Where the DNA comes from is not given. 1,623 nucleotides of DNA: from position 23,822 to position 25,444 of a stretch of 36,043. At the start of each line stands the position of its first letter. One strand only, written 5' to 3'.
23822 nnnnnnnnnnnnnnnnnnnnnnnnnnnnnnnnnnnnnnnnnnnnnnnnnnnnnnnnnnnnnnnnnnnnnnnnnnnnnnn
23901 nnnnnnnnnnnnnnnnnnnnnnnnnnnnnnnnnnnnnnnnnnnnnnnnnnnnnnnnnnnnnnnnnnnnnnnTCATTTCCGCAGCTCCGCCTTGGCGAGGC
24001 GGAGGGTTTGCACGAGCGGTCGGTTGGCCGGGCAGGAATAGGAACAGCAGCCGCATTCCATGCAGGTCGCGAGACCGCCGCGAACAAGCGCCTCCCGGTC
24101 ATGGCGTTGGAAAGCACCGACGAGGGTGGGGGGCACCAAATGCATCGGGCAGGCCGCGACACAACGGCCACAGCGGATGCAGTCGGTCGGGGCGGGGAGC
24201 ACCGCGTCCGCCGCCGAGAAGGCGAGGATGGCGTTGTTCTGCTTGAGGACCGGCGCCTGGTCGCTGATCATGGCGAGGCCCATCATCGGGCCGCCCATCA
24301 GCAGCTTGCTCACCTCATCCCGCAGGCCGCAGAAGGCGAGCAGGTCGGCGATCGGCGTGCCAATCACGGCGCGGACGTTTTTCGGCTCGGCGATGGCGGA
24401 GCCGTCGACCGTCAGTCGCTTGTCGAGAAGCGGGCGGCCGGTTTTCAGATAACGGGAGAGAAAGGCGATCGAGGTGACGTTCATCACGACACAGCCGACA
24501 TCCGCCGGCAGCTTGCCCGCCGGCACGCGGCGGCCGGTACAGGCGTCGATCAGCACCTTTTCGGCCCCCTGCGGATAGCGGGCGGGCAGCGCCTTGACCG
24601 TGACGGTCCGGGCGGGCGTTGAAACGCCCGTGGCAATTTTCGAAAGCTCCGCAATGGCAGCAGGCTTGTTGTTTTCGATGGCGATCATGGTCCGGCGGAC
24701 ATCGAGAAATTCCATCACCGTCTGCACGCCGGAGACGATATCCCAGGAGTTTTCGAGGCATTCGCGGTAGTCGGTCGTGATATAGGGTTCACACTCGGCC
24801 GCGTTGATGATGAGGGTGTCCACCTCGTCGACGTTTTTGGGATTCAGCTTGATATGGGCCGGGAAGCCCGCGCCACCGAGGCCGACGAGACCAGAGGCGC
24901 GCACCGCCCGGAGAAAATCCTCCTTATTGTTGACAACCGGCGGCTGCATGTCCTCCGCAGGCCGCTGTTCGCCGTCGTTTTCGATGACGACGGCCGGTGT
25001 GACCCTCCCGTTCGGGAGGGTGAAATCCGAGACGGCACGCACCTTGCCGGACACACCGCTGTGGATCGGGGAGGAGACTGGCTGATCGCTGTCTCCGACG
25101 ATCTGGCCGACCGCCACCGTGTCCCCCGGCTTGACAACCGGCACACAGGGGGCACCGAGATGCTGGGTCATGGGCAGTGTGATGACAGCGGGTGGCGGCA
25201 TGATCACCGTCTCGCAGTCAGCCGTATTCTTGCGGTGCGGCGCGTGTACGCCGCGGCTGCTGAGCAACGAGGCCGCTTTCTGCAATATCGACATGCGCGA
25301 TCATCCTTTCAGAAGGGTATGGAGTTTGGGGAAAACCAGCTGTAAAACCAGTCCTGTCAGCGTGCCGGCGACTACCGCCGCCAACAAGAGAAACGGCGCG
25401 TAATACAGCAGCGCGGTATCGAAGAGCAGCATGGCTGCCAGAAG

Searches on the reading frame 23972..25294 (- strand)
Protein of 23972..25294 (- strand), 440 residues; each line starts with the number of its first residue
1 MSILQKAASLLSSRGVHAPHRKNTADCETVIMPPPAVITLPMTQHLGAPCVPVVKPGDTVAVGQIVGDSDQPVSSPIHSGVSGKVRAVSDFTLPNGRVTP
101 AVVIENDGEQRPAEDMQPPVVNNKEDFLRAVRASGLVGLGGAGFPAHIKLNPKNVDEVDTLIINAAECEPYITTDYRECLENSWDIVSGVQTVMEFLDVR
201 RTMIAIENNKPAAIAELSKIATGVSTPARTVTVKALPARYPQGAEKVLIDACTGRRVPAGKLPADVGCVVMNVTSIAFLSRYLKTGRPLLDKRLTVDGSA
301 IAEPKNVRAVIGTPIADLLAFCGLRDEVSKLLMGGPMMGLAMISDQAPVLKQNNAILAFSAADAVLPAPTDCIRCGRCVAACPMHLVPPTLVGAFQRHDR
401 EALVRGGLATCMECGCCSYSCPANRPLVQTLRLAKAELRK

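Call 60: list_cluster_members(proteins=[P0001, window:23972-25294:-, window:2401-3927:-, window:26894-28015:-, window:32376-33644:-])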
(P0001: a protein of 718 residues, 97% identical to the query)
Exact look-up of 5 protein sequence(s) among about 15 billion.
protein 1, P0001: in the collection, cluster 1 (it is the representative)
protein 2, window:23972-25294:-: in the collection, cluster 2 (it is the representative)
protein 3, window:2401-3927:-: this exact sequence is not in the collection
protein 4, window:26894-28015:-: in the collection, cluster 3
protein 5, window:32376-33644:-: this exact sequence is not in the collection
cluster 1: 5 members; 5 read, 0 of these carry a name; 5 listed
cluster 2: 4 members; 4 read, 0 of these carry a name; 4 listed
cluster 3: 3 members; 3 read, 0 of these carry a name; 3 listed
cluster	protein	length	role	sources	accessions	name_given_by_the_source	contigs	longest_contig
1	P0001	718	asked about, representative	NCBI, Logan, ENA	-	-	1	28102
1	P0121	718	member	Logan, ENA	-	-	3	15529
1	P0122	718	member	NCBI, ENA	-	-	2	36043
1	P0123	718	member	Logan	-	-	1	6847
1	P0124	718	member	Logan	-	-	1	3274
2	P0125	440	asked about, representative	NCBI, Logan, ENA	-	-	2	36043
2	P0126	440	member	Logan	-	-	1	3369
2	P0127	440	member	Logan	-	-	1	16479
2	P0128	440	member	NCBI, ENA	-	-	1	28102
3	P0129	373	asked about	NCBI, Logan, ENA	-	-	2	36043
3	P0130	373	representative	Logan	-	-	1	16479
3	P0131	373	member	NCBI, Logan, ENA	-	-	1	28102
